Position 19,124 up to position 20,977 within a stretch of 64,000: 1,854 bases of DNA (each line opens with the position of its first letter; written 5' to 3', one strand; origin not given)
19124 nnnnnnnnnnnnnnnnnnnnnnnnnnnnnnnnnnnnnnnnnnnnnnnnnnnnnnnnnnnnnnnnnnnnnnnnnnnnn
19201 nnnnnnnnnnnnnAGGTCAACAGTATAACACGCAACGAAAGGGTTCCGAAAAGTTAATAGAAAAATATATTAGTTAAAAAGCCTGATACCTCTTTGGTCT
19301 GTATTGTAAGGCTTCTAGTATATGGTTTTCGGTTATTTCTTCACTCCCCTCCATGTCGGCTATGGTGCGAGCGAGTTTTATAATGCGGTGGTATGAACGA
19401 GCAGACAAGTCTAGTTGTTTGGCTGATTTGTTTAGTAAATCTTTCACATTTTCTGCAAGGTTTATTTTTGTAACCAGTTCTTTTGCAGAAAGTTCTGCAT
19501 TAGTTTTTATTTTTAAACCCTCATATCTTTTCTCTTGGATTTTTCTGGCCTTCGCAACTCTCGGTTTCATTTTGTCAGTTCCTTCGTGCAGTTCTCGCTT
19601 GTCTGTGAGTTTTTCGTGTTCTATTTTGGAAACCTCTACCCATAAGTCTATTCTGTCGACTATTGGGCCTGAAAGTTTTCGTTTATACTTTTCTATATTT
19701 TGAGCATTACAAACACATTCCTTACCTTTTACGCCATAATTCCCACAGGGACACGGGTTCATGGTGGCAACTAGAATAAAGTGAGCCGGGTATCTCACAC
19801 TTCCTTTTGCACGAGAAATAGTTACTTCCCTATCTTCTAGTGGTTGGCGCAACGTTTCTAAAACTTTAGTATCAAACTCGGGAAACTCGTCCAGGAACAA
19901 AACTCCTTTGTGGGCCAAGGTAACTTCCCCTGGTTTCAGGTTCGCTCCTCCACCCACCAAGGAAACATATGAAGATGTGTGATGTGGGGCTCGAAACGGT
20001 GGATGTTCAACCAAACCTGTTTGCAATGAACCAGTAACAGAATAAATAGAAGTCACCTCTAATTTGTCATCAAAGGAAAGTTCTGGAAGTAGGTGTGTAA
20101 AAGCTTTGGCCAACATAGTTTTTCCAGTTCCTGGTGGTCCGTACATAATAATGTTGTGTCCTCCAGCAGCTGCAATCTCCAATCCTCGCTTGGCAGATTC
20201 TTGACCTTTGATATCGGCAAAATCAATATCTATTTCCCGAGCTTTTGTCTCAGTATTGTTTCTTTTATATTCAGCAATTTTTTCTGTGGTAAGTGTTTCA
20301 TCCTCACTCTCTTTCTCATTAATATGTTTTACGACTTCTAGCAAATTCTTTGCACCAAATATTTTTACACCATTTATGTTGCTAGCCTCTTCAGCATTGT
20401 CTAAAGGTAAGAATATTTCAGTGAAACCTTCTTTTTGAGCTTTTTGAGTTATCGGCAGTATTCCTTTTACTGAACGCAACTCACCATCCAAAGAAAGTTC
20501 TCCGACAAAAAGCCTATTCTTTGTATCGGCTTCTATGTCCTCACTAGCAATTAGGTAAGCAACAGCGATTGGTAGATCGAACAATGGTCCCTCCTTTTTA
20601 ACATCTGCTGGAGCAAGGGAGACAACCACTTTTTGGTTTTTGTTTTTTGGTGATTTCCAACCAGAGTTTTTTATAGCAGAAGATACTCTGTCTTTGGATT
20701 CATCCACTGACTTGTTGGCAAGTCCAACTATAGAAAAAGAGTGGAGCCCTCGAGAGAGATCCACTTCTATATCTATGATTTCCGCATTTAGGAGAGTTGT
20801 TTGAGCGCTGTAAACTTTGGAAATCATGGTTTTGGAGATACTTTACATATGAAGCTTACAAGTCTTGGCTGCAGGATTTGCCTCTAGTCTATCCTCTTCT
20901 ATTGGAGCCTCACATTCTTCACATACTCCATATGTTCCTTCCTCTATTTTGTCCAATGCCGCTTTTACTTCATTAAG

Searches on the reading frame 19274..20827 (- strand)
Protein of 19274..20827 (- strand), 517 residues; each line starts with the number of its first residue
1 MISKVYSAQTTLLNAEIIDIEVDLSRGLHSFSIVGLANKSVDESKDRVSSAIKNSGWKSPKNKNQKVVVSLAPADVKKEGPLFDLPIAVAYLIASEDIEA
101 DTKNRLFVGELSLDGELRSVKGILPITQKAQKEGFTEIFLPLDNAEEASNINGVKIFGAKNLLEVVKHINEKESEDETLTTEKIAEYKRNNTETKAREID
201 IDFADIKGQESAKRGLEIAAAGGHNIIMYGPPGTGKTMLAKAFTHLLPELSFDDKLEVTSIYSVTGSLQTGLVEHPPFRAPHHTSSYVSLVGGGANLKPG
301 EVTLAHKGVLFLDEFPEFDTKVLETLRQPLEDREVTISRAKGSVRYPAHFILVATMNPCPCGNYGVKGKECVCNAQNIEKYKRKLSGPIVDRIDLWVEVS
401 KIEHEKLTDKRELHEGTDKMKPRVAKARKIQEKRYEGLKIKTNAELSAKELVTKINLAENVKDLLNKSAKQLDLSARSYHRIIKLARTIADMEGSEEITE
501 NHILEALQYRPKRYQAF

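Call 86: search_protein_families(library=pfam, proteins=[window:19274-20827:-], max_evalue=0.001)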
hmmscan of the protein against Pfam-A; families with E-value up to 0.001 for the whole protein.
window:19274-20827:- (517 aa): 12 families
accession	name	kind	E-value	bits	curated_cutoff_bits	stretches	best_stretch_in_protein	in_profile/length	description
PF01078.27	Mg_chelatase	-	1.6e-92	309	20.3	1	202-406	1-206/207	Magnesium chelatase, subunit ChlI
PF13541.12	ChlI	-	5.1e-41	139.8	27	1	20-144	1-121/121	Subunit ChlI of Mg-chelatase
PF13335.12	Mg_chelatase_C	-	7.7e-29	100.6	26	1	415-510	2-94/94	Magnesium chelatase, subunit ChlI C-terminal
PF07728.20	AAA_5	-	3.9e-13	50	22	1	225-360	1-125/139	AAA domain (dynein-related subfamily)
PF00493.29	MCM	-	1.1e-08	34.9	23.3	1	218-400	52-205/224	MCM P-loop domain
PF00158.32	Sigma54_activat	-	2.4e-06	27.8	20.2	1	216-336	15-123/168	Sigma-54 interaction domain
PF05362.19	Lon_C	-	7.4e-06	26.1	21.1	1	13-152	38-180/205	Lon protease (S16) C-terminal proteolytic domain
PF00004.35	AAA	-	2.1e-05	25.4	21.2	1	226-247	1-22/131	ATPase family associated with various cellular activities (AAA)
PF05496.18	RuvB_N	-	2.5e-05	24.5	27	0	207-244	10-54/159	Holliday junction DNA helicase RuvB P-loop domain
PF13401.12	AAA_22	-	9.9e-05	23.1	27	0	225-257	7-33/130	AAA domain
PF20030.5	bpMoxR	-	0.00035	20.1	27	0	216-252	24-60/205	MoxR domain in the MoxR-vWA-beta-propeller ternary systems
PF07726.17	AAA_3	-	0.00078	19.8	27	0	308-359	64-113/131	ATPase family associated with various cellular activities (AAA)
